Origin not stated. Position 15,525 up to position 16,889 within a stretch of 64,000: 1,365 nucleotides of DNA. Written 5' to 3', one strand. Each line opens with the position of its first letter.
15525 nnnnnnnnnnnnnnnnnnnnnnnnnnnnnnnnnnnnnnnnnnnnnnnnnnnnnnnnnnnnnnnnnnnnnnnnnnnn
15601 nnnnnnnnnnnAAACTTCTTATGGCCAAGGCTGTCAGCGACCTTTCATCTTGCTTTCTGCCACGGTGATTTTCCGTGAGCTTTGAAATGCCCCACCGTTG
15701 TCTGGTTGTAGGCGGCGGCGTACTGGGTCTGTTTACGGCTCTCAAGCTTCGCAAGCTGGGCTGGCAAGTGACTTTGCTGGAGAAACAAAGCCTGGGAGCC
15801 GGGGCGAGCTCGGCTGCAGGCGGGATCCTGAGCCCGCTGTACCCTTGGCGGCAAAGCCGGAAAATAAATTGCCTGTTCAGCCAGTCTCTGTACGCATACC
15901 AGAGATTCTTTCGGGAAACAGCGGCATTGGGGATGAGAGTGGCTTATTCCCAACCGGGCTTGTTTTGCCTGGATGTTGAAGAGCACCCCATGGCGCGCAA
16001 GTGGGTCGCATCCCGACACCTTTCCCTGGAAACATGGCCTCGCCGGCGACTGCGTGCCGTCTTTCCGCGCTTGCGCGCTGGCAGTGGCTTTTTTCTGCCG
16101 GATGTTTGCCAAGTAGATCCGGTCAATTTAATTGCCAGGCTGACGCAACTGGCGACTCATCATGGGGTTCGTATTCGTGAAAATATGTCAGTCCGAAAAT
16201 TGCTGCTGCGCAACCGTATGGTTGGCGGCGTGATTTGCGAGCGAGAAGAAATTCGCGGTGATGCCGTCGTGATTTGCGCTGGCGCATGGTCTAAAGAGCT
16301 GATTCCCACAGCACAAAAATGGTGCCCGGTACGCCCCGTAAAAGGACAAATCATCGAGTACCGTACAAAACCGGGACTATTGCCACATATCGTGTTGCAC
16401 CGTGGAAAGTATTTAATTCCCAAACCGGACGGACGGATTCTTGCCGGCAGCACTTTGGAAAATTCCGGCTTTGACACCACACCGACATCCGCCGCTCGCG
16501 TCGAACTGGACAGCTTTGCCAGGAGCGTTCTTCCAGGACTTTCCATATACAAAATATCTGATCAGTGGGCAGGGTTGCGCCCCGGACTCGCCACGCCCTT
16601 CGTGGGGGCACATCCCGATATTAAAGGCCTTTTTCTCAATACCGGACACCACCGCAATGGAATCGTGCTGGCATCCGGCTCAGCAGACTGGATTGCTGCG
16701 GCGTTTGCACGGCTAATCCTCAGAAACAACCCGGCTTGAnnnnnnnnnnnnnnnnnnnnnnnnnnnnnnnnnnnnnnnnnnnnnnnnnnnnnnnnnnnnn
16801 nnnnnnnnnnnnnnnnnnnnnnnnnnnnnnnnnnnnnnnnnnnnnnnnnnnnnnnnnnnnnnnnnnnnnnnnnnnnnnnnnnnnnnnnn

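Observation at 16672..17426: thiO 3'-end repeat array fills the entire convergent intergenic gap up to the ATPase stop codon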

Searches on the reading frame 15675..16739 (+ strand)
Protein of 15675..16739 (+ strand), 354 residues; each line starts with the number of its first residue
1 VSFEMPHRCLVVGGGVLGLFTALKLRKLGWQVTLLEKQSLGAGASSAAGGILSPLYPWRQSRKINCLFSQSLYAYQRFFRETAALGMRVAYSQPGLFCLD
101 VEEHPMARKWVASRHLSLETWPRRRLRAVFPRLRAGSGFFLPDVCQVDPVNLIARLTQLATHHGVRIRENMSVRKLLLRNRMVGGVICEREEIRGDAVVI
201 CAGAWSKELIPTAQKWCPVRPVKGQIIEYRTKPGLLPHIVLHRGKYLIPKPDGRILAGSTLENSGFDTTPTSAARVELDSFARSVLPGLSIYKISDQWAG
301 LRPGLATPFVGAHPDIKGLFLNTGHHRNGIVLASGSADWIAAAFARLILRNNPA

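Call 7: search_protein_families(library=pfam, proteins=[window:15675-16739:+])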
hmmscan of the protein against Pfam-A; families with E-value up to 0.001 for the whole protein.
window:15675-16739:+ (354 aa): 6 families
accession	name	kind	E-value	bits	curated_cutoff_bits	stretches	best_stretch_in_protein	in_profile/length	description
PF01266.30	DAO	-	2.2e-65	222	27.9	1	9-342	2-352/353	FAD dependent oxidoreductase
PF00890.30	FAD_binding_2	-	7.4e-09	35.7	20.4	0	10-52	3-45/414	FAD binding domain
PF07992.20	Pyr_redox_2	-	2.9e-07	30.6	26.1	1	5-38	141-174/291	Pyridine nucleotide-disulphide oxidoreductase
PF03486.20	HI0933_like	-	9.1e-06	25.7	50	0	9-39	3-33/244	HI0933-like protein Rossmann domain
PF13450.12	NAD_binding_8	-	0.00027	21.6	21.9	1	11-39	1-29/68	NAD(P)-binding Rossmann-like domain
PF13738.12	Pyr_redox_3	-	0.00083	19.1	30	0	10-42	1-34/305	Pyridine nucleotide-disulphide oxidoreductase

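Call 10: find_related_loci(query=window:15675-16739:+, collection=genome_contigs, flank=10000)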
Query window:15675-16739:+ (354 aa) in genome_contigs; peptide patterns used: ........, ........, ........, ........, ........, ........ (x = any residue, [..] = any of these).
128 stretches matched a pattern; 3 encode a relative of the query (tblastn E <= 1e-3); 3 distinct loci.
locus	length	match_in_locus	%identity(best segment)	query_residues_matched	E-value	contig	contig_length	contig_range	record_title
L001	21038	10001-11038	89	1-346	0e+0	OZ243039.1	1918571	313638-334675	MAG: Candidatus Oxydemutatoraceae bacterium isolate 2429231d-f204-4be9-8c17-397346704460 genome assembly, chromosome: 1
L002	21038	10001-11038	28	10-353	3e-37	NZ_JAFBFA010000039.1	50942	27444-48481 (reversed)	Gracilibacillus alcaliphilus strain DSM 102988 Ga0454078_39, whole genome shotgun sequence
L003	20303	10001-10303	28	156-263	5e-5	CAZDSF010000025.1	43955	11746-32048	MAG TPA_asm: uncultured Anaerolineales bacterium isolate binchicken_co26_174 genome assembly, contig: NODE_1313_length_4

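Call 25: find_related_loci(query=window:15675-16739:+, collection=metagenome_contigs, flank=4000)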
Query window:15675-16739:+ (354 aa) in metagenome_contigs; peptide patterns used: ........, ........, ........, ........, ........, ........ (x = any residue, [..] = any of these).
167 stretches matched a pattern, but none encodes a relative of the query by tblastn (E <= 1e-3).

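Call 26: find_homologous_proteins(query=window:15675-16739:+, max_evalue=1e-60)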
Query window:15675-16739:+ (354 aa): 254 proteins with E <= 1e-60 among 8000 candidates; the best 120 are listed.
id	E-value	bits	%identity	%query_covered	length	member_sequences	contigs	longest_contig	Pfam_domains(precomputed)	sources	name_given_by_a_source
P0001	3.3e-231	785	98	99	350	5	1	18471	PF01266.31,PF00890.31,PF07992.21,PF03486.21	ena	-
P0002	4.6e-126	439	79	68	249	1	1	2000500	PF01266.31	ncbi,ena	-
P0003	2.0e-83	298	47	94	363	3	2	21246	PF01266.31,PF13450.13,PF00890.31,PF07992.21,PF00070.34,PF13738.13,PF03486.21,PF04820.21,PF01494.26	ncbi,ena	-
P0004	9.6e-80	286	47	93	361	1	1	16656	PF01266.31,PF13450.13,PF00890.31,PF07992.21,PF13738.13,PF03486.21,PF01494.26,PF12831.14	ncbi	-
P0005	1.0e-77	280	43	95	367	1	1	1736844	PF01266.31,PF00890.31,PF07992.21,PF13738.13,PF03486.21,PF01494.26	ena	-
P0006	1.2e-75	273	46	94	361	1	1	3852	PF01266.31,PF00890.31,PF07992.21,PF13738.13,PF12831.14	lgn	-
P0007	1.3e-74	269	44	93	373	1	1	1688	PF01266.31,PF00890.31,PF07992.21,PF00070.34,PF13738.13,PF03486.21,PF01494.26,PF12831.14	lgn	-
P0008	1.6e-72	263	44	90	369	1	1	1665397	PF01266.31,PF13450.13,PF00890.31,PF07992.21,PF13738.13,PF03486.21,PF01494.26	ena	-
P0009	8.4e-72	260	42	90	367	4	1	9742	PF01946.24,PF01266.31,PF13450.13,PF00890.31,PF07992.21,PF03486.21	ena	-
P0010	2.8e-70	255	43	95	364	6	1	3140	PF01266.31,PF13450.13,PF00890.31,PF07992.21,PF00070.34,PF03486.21,PF01494.26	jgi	jgi:glycine oxidase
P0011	4.4e-70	255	41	98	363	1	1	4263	PF01266.31,PF00890.31,PF07992.21,PF00070.34,PF03486.21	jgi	jgi:glycine oxidase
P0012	4.9e-70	254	41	88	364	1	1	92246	PF01266.31,PF13450.13,PF00890.31,PF13738.13,PF03486.21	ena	-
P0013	7.1e-70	254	39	91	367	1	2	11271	PF01266.31,PF00890.31,PF07992.21,PF00070.34,PF13738.13,PF03486.21,PF01134.29,PF01494.26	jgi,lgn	-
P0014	1.5e-69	253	41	94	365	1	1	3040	PF01266.31,PF13450.13,PF00890.31,PF07992.21,PF00070.34,PF13738.13,PF03486.21,PF01494.26,PF12831.14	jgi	jgi:glycine oxidase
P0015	1.9e-69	252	40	95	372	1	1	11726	PF01266.31,PF00890.31,PF07992.21,PF13738.13,PF03486.21,PF01494.26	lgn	-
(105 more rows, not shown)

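Call 27: find_encoding_contigs(protein=P0001, flank=10000, max_places=10)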
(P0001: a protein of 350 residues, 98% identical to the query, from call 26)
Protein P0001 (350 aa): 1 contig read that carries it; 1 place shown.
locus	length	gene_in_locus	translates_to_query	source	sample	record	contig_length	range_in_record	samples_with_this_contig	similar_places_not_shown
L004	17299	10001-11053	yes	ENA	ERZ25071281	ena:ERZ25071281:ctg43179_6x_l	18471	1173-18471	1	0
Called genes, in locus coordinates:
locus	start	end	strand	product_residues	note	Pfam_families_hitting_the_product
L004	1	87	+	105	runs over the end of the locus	PF12769:PNTB_4TM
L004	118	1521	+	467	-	PF02233:PNTB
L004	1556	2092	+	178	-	PF00702:Hydrolase, PF13419:HAD_2 (weak), PF13242:Hydrolase_like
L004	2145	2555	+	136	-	PF00702:Hydrolase (weak), PF13419:HAD_2 (weak), PF13242:Hydrolase_like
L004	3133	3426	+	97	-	PF00702:Hydrolase (weak), PF13419:HAD_2 (weak), PF13242:Hydrolase_like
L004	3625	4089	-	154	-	-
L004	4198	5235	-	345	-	PF00248:Aldo_ket_red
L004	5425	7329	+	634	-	PF00916:Sulfate_transp, PF01740:STAS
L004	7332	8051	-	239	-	PF02390:Methyltransf_4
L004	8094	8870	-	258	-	PF05690:ThiG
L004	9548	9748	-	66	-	PF02597:ThiS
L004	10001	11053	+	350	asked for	PF00890:FAD_binding_2 (faint), PF01266:DAO, PF03486:HI0933_like (faint), PF07992:Pyr_redox_2 (faint)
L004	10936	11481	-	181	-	-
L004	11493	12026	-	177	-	-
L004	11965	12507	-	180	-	-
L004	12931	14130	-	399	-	PF00437:T2SSE, PF13401:AAA_22 (weak)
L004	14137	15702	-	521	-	PF03958:Secretin_N (weak), PF00263:Secretin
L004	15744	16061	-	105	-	-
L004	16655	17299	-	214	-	?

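Call 28: find_encoding_contigs(protein=P0002, flank=10000, max_places=5)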
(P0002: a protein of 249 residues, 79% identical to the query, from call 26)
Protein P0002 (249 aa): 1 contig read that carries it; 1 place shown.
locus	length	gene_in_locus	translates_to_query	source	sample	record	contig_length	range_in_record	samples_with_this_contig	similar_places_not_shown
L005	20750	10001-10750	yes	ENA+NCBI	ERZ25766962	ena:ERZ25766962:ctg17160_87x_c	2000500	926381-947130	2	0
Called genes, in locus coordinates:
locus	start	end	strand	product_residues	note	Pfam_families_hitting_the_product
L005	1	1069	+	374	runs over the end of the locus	PF05222:AlaDh_PNT_N, PF01262:AlaDh_PNT_C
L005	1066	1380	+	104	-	PF12769:PNTB_4TM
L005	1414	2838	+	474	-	PF02233:PNTB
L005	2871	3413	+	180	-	PF00702:Hydrolase, PF13419:HAD_2 (weak), PF13242:Hydrolase_like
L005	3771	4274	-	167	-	-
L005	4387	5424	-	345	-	PF00248:Aldo_ket_red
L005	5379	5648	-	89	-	-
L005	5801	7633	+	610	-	PF00916:Sulfate_transp, PF01740:STAS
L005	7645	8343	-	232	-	PF02390:Methyltransf_4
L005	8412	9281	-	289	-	PF05690:ThiG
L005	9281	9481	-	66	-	PF02597:ThiS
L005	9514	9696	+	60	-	-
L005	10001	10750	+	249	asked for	PF01266:DAO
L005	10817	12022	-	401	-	PF00437:T2SSE, PF13401:AAA_22 (weak)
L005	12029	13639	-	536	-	PF03958:Secretin_N (weak), PF00263:Secretin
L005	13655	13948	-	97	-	PF04351:PilP (weak)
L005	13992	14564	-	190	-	-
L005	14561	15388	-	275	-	PF05137:PilN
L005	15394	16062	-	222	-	-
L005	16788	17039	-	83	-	-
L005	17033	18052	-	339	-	PF00437:T2SSE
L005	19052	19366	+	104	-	-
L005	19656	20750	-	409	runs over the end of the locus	PF00579:tRNA-synt_1b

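Call 29: list_cluster_members(proteins=[P0001, P0002])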
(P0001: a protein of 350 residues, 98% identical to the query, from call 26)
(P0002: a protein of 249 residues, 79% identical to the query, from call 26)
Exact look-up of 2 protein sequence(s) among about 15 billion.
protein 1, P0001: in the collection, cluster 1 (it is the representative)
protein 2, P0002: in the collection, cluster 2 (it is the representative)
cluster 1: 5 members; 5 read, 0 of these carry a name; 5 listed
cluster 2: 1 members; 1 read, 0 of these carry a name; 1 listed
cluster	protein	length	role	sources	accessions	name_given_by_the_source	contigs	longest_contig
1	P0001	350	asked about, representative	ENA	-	-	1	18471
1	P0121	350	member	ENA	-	-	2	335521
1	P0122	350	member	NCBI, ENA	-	-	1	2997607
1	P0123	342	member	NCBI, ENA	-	-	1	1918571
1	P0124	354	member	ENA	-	-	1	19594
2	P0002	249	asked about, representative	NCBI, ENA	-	-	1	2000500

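Call 30: find_encoding_contigs(protein=P0121, flank=10000, max_places=5)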
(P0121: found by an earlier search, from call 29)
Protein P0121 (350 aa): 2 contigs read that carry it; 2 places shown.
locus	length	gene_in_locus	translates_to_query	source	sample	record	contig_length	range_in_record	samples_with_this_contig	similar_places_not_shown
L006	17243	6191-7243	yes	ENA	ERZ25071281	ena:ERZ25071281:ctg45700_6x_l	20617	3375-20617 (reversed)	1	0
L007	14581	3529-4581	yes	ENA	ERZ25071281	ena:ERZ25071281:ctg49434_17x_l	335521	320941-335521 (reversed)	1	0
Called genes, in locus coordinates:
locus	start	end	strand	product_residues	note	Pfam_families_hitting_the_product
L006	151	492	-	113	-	-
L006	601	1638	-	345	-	PF00248:Aldo_ket_red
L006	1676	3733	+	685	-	PF00916:Sulfate_transp, PF01740:STAS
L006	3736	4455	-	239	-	PF02390:Methyltransf_4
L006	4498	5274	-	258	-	PF05690:ThiG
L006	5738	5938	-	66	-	PF02597:ThiS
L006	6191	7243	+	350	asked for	PF00890:FAD_binding_2 (faint), PF01266:DAO, PF03486:HI0933_like (faint), PF07992:Pyr_redox_2 (faint)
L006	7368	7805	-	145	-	-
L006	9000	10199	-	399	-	PF00437:T2SSE, PF13401:AAA_22 (weak)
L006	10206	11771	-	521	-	PF03958:Secretin_N (weak), PF00263:Secretin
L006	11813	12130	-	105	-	-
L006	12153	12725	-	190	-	-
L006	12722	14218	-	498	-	PF05137:PilN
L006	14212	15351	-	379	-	PF00437:T2SSE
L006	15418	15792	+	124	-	-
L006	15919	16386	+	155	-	-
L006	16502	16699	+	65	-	-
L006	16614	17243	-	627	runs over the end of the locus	PF07581:Glug (faint), PF00041:fn3 (faint)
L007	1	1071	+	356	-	?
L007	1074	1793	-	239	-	PF02390:Methyltransf_4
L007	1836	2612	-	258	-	PF05690:ThiG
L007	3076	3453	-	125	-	PF02597:ThiS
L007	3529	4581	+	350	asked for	PF00890:FAD_binding_2 (faint), PF01266:DAO, PF03486:HI0933_like (faint), PF07992:Pyr_redox_2 (faint)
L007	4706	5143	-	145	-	-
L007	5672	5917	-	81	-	-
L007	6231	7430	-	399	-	PF00437:T2SSE, PF13401:AAA_22 (weak)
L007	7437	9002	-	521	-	PF03958:Secretin_N (weak), PF00263:Secretin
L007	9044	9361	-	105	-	-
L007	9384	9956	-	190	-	-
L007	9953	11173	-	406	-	PF05137:PilN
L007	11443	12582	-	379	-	PF00437:T2SSE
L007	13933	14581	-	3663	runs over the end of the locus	PF00041:fn3 (faint), PF05342:Peptidase_M26_N (faint), PF07581:Glug (faint)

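Call 31: find_encoding_contigs(protein=P0122, flank=10000, max_places=5)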
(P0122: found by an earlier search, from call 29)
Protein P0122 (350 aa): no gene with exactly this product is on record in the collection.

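Call 32: find_encoding_contigs(protein=P0124, flank=10000, max_places=5)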
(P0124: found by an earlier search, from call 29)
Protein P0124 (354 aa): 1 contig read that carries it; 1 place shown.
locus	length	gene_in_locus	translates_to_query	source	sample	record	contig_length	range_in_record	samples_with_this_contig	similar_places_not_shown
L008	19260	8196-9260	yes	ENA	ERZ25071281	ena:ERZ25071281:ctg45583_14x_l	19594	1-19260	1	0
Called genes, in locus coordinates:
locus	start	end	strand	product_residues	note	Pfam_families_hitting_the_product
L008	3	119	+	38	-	?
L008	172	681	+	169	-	PF00702:Hydrolase (weak), PF13419:HAD_2 (weak), PF13242:Hydrolase_like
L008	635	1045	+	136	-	PF00702:Hydrolase (weak), PF13419:HAD_2 (weak), PF13242:Hydrolase_like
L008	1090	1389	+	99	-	PF00702:Hydrolase (weak), PF13419:HAD_2 (weak), PF13242:Hydrolase_like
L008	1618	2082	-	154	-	-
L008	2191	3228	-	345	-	PF00248:Aldo_ket_red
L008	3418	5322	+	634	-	PF00916:Sulfate_transp, PF01740:STAS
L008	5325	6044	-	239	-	PF02390:Methyltransf_4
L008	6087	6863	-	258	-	PF05690:ThiG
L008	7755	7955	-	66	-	PF02597:ThiS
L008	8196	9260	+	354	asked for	PF00890:FAD_binding_2 (faint), PF01266:DAO, PF03486:HI0933_like (faint), PF07992:Pyr_redox_2 (faint)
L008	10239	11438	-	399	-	PF00437:T2SSE, PF13401:AAA_22 (weak)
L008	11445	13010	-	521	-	PF03958:Secretin_N (weak), PF00263:Secretin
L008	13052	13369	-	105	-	-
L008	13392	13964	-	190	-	-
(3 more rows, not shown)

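Call 58: search_protein_families(library=ncbifam, proteins=[window:15675-16739:+], max_evalue=0.00001)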
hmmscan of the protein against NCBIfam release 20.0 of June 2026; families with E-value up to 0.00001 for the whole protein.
window:15675-16739:+ (354 aa): 25 families
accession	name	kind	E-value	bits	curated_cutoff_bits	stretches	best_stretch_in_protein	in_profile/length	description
TIGR02352.1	thiamin_ThiO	equivalog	4.2e-70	236.6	250.8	1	10-343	2-346/351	glycine oxidase ThiO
NF001933.0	PRK00711.1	subfamily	1.4e-32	113.3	383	1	138-343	189-398/429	D-amino acid dehydrogenase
TIGR03197.1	MnmC_Cterm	equivalog_domain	2.2e-27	96.1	174.2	1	10-318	3-321/400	FAD-dependent 5-carboxymethylaminomethyl-2-thiouridine(34) oxidoreductase MnmC1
NF002480.1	PRK01747.1-1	equivalog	8.8e-25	87.2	540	1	7-315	249-567/645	bifunctional tRNA (5-methylaminomethyl-2-thiouridine)(34)-methyltransferase MnmC2/FAD-dependent 5-carboxymethylaminomethyl-2-thiouridine(34)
NF009074.0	PRK12409.1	equivalog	1.3e-16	60.7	494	1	125-344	170-403/410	D-amino acid dehydrogenase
TIGR03364.1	HpnW_proposed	hypoth_equivalog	2.1e-14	53.4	285.1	1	9-233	3-224/365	TIGR03364 family FAD-dependent oxidoreductase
NF040813.1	pro_dh_Thprot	equivalog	4.2e-11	42.5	600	1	9-53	2-45/362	D-proline dehydrogenase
TIGR03329.1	Phn_aa_oxid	hypoth_equivalog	7.5e-11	41.5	632.8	0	10-52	28-72/460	putative aminophosphonate oxidoreductase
NF002481.1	PRK01747.1-2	equivalog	1.9e-10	40.2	600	1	8-265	240-476/611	bifunctional tRNA (5-methylaminomethyl-2-thiouridine)(34)-methyltransferase MnmC2/FAD-dependent 5-carboxymethylaminomethyl-2-thiouridine(34)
NF006130.0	PRK08274.1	equivalog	8.9e-10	37.9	369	1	9-208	8-195/467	FAD-dependent tricarballylate dehydrogenase TcuA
TIGR03377.1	glycerol3P_GlpA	equivalog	9.7e-10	37.6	552.8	1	141-310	134-312/530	anaerobic glycerol-3-phosphate dehydrogenase subunit GlpA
NF008425.0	PRK11259.1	equivalog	1.6e-09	37.2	257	1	10-215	8-214/377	N-methyl-L-tryptophan oxidase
TIGR01373.1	soxB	subfamily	1.6e-09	37.1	529.45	0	160-346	193-384/407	sarcosine oxidase subunit beta family protein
NF004789.0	PRK06134.1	subfamily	1.7e-09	36.8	747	0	148-209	215-281/581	FAD-dependent oxidoreductase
NF050086.1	pipecolate_AmaA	exception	2.8e-08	32.8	600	0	8-53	27-72/425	L-pipecolate oxidase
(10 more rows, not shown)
